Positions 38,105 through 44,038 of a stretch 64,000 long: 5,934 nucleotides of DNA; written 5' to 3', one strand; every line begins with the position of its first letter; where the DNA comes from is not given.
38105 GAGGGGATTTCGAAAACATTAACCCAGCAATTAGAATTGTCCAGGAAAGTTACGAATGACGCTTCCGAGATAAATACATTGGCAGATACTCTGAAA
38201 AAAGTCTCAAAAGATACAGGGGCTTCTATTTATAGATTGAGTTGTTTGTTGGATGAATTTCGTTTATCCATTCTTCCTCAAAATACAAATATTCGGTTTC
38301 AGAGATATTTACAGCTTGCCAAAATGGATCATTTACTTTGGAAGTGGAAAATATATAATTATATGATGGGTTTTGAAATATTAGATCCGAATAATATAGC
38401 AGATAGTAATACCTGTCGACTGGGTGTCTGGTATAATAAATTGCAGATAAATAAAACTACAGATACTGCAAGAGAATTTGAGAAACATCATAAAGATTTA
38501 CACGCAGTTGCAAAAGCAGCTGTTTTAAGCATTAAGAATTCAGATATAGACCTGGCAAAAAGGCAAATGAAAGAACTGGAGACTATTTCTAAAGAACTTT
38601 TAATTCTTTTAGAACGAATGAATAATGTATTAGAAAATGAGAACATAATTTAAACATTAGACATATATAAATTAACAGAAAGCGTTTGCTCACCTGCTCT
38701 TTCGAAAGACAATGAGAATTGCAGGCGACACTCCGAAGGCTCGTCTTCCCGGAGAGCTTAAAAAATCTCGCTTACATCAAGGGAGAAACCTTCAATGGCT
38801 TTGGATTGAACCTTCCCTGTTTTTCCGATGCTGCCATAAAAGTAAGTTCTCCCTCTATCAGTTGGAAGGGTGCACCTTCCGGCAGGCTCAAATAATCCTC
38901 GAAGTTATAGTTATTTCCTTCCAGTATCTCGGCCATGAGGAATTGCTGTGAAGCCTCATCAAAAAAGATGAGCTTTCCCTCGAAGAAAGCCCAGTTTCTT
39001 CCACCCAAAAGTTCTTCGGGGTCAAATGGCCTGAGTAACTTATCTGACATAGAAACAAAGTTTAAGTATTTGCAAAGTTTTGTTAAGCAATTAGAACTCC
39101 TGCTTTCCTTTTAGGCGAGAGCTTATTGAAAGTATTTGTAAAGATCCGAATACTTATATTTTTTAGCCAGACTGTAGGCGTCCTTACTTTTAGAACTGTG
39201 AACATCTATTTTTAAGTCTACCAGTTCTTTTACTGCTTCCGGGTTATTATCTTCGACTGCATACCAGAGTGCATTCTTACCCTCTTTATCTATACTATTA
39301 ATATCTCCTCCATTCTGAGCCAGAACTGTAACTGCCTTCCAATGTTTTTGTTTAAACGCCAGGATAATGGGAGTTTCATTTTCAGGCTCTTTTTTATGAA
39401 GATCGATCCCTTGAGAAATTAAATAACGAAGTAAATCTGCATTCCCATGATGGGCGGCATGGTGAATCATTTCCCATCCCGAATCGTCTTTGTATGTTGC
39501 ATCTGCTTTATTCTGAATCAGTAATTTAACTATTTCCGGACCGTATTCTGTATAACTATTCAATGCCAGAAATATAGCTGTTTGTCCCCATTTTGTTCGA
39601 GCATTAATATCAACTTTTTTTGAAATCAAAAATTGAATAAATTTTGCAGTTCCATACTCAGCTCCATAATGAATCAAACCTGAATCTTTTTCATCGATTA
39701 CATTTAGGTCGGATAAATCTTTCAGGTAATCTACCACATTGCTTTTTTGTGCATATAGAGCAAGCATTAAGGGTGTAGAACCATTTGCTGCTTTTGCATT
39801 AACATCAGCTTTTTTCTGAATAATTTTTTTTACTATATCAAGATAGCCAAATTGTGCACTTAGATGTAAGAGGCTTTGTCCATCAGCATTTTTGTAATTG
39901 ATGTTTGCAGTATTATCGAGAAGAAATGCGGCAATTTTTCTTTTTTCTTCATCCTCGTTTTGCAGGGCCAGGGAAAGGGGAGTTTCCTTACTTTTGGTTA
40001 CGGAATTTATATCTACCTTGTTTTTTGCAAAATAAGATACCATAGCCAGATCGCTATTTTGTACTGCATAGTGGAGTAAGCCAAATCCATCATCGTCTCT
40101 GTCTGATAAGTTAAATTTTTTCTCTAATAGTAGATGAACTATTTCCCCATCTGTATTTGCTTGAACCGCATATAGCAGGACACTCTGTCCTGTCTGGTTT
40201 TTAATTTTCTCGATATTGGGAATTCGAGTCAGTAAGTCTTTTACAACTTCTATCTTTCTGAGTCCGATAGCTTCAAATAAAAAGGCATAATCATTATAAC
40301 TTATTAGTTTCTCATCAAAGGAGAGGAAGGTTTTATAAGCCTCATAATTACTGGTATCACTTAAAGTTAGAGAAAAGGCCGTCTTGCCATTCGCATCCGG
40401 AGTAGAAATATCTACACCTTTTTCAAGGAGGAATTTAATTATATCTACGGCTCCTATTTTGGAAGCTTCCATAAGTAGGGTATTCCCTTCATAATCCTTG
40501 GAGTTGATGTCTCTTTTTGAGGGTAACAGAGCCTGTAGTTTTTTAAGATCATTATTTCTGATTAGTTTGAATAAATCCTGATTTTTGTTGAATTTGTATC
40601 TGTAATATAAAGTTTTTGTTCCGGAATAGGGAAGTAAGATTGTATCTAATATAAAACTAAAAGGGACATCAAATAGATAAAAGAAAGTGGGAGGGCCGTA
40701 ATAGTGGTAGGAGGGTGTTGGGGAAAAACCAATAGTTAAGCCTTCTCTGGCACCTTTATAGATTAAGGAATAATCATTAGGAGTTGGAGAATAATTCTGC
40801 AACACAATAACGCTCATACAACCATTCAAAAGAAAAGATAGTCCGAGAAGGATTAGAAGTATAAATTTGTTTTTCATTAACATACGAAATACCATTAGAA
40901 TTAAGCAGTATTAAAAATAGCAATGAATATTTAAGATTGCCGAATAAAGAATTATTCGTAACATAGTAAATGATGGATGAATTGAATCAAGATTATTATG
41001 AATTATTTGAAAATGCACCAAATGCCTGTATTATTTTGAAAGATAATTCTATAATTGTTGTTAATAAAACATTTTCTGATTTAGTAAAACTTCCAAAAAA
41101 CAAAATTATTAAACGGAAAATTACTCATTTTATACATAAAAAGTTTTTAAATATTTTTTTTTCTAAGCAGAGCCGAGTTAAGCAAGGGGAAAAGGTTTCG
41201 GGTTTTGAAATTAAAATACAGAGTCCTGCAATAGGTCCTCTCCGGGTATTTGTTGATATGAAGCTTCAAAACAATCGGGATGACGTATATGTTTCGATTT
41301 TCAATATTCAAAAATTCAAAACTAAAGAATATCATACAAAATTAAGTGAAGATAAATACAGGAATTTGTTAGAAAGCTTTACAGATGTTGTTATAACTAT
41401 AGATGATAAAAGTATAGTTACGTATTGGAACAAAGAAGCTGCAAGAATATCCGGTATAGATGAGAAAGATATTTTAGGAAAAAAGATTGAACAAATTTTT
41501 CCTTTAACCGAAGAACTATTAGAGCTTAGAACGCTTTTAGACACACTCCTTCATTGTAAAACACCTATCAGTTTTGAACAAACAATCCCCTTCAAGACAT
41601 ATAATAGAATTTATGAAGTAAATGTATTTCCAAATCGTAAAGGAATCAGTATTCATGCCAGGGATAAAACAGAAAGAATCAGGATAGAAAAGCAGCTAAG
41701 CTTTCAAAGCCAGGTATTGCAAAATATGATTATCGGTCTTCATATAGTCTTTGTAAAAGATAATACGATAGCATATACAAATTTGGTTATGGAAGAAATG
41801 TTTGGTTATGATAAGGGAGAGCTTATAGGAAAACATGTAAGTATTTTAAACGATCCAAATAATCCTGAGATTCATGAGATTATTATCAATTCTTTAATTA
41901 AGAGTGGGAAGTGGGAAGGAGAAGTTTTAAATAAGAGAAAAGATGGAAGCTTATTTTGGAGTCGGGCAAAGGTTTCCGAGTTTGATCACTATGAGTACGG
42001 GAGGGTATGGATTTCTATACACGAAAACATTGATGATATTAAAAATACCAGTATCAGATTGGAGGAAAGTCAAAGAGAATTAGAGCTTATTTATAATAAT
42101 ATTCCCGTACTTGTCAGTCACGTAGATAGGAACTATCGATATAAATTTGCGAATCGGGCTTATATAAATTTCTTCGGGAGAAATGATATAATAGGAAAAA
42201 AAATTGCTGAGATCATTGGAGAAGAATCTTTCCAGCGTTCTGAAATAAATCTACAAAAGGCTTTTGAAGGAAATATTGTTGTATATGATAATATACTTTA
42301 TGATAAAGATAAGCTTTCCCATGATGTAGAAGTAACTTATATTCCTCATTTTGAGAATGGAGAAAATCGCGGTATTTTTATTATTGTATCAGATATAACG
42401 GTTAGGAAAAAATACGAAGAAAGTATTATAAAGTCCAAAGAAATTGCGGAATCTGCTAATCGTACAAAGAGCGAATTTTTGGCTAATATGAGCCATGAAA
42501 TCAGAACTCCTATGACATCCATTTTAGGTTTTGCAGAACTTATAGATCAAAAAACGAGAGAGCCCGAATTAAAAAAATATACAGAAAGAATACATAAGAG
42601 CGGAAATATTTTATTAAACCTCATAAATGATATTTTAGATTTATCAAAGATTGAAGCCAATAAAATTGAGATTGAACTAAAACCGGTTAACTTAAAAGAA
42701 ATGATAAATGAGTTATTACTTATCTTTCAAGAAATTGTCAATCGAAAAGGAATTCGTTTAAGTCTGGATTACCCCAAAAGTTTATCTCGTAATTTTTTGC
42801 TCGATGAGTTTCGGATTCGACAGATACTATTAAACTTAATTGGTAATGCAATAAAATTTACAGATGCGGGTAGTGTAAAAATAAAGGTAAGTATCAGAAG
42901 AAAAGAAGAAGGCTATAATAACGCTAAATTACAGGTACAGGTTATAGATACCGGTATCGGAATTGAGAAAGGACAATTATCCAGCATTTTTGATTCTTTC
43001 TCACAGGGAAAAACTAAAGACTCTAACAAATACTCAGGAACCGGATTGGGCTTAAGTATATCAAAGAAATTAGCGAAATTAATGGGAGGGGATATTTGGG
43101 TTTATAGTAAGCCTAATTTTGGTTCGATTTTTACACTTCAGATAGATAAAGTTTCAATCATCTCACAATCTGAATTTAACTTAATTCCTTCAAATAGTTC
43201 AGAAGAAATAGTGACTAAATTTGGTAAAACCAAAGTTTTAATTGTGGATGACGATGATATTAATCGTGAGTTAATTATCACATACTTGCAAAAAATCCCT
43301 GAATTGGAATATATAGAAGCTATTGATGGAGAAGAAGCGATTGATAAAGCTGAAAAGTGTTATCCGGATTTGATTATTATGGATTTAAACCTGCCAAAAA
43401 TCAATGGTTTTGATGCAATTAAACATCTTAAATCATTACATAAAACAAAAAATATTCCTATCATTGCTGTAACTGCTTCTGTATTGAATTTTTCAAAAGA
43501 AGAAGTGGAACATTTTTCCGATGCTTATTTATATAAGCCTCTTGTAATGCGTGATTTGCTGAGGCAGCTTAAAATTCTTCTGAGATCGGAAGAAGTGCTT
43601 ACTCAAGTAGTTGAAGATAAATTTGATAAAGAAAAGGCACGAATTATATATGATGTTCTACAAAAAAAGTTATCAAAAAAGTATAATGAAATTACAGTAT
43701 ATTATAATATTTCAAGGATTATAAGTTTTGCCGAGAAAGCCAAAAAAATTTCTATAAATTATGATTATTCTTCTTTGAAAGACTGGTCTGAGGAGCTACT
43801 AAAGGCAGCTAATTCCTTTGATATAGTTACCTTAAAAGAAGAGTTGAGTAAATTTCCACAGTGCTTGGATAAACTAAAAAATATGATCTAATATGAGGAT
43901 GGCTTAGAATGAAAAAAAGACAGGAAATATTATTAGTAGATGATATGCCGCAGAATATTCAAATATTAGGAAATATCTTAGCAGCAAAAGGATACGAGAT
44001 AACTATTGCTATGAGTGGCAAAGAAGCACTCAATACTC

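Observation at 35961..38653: Two-gene operon: amidohydrolase-2 enzyme coupled to a soluble chemoreceptor combining a HemAT-like globin sensor, an MCP signalling domain and a CZB zinc-binding domain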

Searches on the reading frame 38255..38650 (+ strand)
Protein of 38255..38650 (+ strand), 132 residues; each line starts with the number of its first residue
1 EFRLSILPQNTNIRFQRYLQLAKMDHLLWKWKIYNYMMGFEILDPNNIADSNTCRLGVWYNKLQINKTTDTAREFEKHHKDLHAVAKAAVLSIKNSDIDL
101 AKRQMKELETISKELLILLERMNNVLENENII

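Call 12: search_solved_structures(query=window:38255-38650:+, max_evalue=10, show_alignments=4)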
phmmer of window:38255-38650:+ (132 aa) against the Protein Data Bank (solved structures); distinct sequences matched with E-value up to 10: 1.
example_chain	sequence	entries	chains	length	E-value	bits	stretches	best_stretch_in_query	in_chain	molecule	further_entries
7pb8_Q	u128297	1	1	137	0.73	13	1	59-131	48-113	Centromere protein Q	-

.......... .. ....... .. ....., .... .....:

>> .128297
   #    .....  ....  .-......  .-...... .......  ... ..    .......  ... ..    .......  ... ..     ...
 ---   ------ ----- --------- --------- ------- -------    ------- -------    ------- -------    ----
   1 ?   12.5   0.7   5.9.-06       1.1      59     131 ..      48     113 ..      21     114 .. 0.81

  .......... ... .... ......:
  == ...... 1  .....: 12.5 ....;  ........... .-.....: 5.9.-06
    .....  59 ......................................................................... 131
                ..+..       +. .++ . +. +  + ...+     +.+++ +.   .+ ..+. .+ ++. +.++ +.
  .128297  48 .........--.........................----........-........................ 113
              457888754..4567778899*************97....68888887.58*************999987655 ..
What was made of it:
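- Tried and rejected: A phmmer search of the isolated CZB region against PDB found nothing relevant (call 12).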

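Call 36: search_solved_structures(query=A3, max_evalue=10, show_alignments=3)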
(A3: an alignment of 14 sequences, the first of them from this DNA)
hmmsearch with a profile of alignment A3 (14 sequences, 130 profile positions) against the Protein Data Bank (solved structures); distinct sequences matched with E-value up to 10: 17.
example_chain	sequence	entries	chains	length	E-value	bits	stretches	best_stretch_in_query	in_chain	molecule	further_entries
3t9o_A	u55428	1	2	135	0.00061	23.1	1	21-100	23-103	Diguanylate cyclase DgcZ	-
9cte_A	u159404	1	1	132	0.02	18.1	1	80-114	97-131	De novo protein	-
7jrq_A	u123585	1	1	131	0.022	18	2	82-116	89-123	MPP1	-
29sb_A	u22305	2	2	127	0.13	15.6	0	70-126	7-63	KABLE2.5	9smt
4h54_A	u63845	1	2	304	0.13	15.5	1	32-100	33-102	Diguanylate cyclase YdeH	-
9nzg_A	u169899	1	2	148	0.15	15.3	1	67-126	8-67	De novo designed protein, EPIC Q51N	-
7jh6_A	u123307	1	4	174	0.2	14.9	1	59-117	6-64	Two-domain di-Zn(II) and porphyrin-binding protein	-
5tgw_A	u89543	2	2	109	0.23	14.7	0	85-114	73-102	PS1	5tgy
9nze_A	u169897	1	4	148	0.24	14.7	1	67-126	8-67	De novo designed protein, EPIC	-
3zc1_A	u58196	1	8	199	0.25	14.6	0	96-124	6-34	AFTRAX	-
3zc0_A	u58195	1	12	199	0.29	14.4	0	96-124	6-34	AFTRAX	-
6dmp_B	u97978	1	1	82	0.46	13.8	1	63-122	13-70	Designed orthogonal protein DHD13_XAAA_B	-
6z35_A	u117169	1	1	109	0.58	13.4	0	85-114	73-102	Maquette 2-1ip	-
8a3k_UNK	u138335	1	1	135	1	12.6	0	61-122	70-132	sc-apCC-4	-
6dlm_A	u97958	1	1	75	1.8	11.9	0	103-126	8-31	DHD127_A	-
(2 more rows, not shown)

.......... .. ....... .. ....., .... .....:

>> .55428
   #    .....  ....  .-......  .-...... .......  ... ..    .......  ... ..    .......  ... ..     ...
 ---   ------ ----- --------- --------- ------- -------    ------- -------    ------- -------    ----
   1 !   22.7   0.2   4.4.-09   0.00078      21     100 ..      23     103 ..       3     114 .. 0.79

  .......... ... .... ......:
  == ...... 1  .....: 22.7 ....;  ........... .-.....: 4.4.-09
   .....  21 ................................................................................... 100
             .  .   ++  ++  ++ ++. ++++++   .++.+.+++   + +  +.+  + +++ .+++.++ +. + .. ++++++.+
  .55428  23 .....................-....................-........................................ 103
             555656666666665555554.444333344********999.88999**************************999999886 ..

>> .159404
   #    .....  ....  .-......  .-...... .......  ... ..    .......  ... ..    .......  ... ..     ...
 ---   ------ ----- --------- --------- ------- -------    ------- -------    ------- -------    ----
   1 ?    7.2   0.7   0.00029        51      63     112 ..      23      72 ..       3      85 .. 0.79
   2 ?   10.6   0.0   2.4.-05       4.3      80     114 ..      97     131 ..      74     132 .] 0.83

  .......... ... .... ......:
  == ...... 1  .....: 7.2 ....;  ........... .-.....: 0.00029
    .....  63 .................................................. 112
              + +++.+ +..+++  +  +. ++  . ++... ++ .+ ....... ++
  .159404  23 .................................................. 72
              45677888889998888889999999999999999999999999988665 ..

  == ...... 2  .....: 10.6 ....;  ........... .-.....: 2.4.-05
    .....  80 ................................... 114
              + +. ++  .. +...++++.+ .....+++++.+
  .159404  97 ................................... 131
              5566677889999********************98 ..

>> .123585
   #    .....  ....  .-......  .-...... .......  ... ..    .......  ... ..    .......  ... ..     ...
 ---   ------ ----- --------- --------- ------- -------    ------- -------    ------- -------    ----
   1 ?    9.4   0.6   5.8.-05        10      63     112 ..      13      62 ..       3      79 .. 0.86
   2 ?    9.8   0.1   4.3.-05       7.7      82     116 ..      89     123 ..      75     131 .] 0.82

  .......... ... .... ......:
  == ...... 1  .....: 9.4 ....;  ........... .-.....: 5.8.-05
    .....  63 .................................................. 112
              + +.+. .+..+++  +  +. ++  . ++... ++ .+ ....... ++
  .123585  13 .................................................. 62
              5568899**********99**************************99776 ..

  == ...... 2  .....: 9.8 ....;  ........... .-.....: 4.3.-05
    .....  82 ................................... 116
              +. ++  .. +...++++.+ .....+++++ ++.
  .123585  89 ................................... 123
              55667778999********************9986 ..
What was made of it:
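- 38330..38524 (+): CZB zinc-binding domain, aa 460-524. Predicted ligands are His460 (38330-38332), Cys488 (38414-38416), His513 (38489-38491) and His517 (38501-38503). The Cys motif reads C-R-L-G-V-W-Y. The family profile hits DgcZ CZB 3T9O (E 6e-4) with all four ligands aligned (call 36).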

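Call 49: predict_structure(alignment_id=A3)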
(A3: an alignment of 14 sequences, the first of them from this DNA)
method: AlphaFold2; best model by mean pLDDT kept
length: 127 residues; sequences in the alignment: 14
mean_pLDDT: 87.6   pTM: 0.80
mean pLDDT of the five models: 87.6, 87.4, 87.1, 86.6, 84.5
residues with pLDDT >= 90: 69; 70-90: 48; 50-70: 7; < 50: 3
segments of 3 or more residues with pLDDT < 50: 1-3
pLDDT, mean of each block of 10 residues (from residue 1): 57 81 88 94 89 87 91 95 97 97 94 88 76
secondary structure, 60 per line:
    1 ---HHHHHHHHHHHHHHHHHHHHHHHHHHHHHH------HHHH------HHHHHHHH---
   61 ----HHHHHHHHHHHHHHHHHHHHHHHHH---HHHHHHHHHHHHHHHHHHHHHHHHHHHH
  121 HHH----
elements in order: H4-33 H40-43 H50-57 H65-89 H93-123

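Call 55: fold_search(model_id=the predicted structure, library=pdb)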
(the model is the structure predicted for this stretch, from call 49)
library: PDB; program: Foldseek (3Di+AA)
matches with E <= 10: 526; with E <= 0.001: 0
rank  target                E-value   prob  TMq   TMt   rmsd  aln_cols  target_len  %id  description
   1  3t9o_B                3.4e-02  1.00  0.55  0.58   4.8       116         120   16  Regulatory CZB domain of DgcZ (released 2012-09-05)
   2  8djk_C                2.4e-01  0.95  0.50  0.53   5.7       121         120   14  HMGCR-UBIAD1 Complex State 2 (released 2022-08-03)
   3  8tn1_A                3.1e-01  0.98  0.60  0.53   6.4       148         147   12  De novo designed protein binds poly ADP ribose polymerase inhibitors (PARPi) - apo (released 2024-04-24)
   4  5a7d_N                3.3e-01  0.96  0.55  0.28   6.4       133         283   16  Tetrameric assembly of LGN with Inscuteable (released 2016-08-03)
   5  9phw_Q                3.7e-01  0.94  0.47  0.52   6.4       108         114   16  Structure of the D1-Val185Asn mutated photosystem II complex with slow O-O bond formation reveals changes in the Cl1 w (released 2025-10-22)
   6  1cgo                  3.9e-01  0.94  0.49  0.50   6.0       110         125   10  CYTOCHROME C' (released 1995-07-31)
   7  4yuu_Q2               4.1e-01  0.91  0.47  0.53   5.6       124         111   13  Crystal structure of oxygen-evolving photosystem II from a red alga (released 2016-01-20)
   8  8bd3_U                4.1e-01  0.87  0.48  0.43   7.5       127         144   12  Cryo-EM structure of the Photosystem II - LHCII supercomplex from Chlorella ohadi (released 2023-08-09)
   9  5a7d_Q                4.3e-01  0.93  0.55  0.29   6.4       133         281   16  Tetrameric assembly of LGN with Inscuteable (released 2016-08-03)
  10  9dm3_MODEL_1_A        4.5e-01  0.99  0.65  0.63   4.1       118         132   14  De novo design of proteins that bind naphthalenediimides, powerful photooxidants with tunable photophysical pr (released 2025-03-05)
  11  9n0i_A                5.0e-01  0.96  0.58  0.58   5.7       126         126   17  Crystal structure of KABLE double mutant (Lys14Pro, Leu20Trp) (released 2025-08-20)
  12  9tav_B                5.0e-01  0.92  0.52  0.54   5.7       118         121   14  De novo photoenzyme photoABLE2 in complex with substrate (released 2026-03-25)
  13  5jp7                  5.6e-01  0.90  0.48  0.49   6.0       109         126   10  Ferrous Leu 16 Val mutant of cytochrome c prime from Alcaligenes xylosoxidans (released 2017-03-08)
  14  4d4x                  5.9e-01  0.91  0.50  0.51   6.0       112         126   11  Nitrosyl complex of the D121I variant of cytochrome c prime from Alcaligenes xylosoxidans (released 2015-09-09)
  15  8tow_Q                5.9e-01  0.85  0.50  0.53   6.3       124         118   14  Structure of a mutated photosystem II complex reveals perturbation of the oxygen-evolving complex (released 2024-06-19)
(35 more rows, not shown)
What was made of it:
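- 38330..38524 (+): The AF2 domain model (pLDDT 87.6) has 3t9o_B as its top PDB hit (calls 49, 55).
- Closest known: DgcZ. Same: It is the top structural match for the domain model (call 55).
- CZB: the profile-to-3T9O alignment places all four Zn ligands (call 36), and 3t9o_B is the top structural hit (call 55). The structural match of the CZB model to DgcZ is modest (E 0.034, TM 0.55-0.58), and four-helix bundles match many things (call 55).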

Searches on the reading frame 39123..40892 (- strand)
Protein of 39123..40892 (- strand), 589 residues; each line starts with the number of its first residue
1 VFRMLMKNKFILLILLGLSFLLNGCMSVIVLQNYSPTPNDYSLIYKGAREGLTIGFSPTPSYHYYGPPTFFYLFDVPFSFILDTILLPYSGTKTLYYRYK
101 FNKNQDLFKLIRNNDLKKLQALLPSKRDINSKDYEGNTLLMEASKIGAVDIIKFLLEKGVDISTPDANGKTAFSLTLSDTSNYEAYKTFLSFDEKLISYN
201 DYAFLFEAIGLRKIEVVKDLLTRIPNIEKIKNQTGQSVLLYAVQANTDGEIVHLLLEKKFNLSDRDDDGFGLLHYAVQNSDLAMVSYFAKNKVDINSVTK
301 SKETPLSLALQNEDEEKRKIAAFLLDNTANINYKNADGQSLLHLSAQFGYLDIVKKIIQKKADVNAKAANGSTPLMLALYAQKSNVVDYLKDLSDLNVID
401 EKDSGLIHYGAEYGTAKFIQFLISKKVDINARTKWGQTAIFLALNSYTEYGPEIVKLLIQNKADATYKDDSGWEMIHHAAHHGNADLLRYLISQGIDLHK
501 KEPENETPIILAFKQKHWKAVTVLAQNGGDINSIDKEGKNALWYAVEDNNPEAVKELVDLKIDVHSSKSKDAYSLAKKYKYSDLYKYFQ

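Call 28: search_protein_families(library=pfam, proteins=[window:39123-40892:-], max_evalue=0.001)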
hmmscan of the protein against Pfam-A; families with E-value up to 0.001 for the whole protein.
window:39123-40892:- (589 aa): 6 families
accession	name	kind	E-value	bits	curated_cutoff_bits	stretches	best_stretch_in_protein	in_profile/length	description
PF12796.13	Ank_2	-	3.6e-90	297.1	27.3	8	476-566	1-88/90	Ankyrin repeats (3 copies)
PF13637.12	Ank_4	-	7.8e-52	172.6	22.7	5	453-492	11-50/50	Ankyrin repeats (many copies)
PF00023.36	Ank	-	5.5e-47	155.5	21.1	2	337-367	1-31/33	Ankyrin repeat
PF13857.12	Ank_5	-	2.3e-41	139.8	27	4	127-173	7-53/56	Ankyrin repeats (many copies)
PF13606.12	Ank_3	-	4.6e-41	133.9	22.3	2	472-499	2-29/30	Ankyrin repeat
PF24521.3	Ank_KRIT1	-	1e-05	25.7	80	0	474-528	48-108/149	KRIT1 ankyrin-repeats domain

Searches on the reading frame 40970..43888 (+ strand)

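Call 28: search_protein_families(library=pfam, proteins=[window:40970-43888:+], max_evalue=0.001)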
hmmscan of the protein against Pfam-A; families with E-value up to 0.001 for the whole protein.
window:40970-43888:+ (973 aa): 9 families
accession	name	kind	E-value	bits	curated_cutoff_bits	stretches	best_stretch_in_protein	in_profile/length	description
PF00989.32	PAS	-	3.9e-29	101.4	22.6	2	129-218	2-90/113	PAS fold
PF13426.13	PAS_9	-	5.2e-29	101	27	3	259-354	4-101/103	PAS domain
PF08448.16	PAS_4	-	2.4e-28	99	23.1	2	134-237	1-109/110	PAS fold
PF02518.31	HATPase_c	-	3.9e-28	98.5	26.4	1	612-727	2-109/111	Histidine kinase-, DNA gyrase B-, and HSP90-like ATPase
PF00512.31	HisKA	-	2.3e-22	79.3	26.9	1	500-563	2-65/66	His Kinase A (phospho-acceptor) domain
PF13188.13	PAS_8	-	1.2e-19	69.9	21.8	1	129-185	2-55/65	PAS domain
PF00072.30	Response_reg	-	4e-18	66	30.2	1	756-867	1-110/111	Response regulator receiver domain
PF08447.18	PAS_3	-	1.4e-09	38.5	25.6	1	270-347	4-83/89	PAS fold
PF13596.12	PAS_10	-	3.9e-06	27.9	22.1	0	371-477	1-106/106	PAS domain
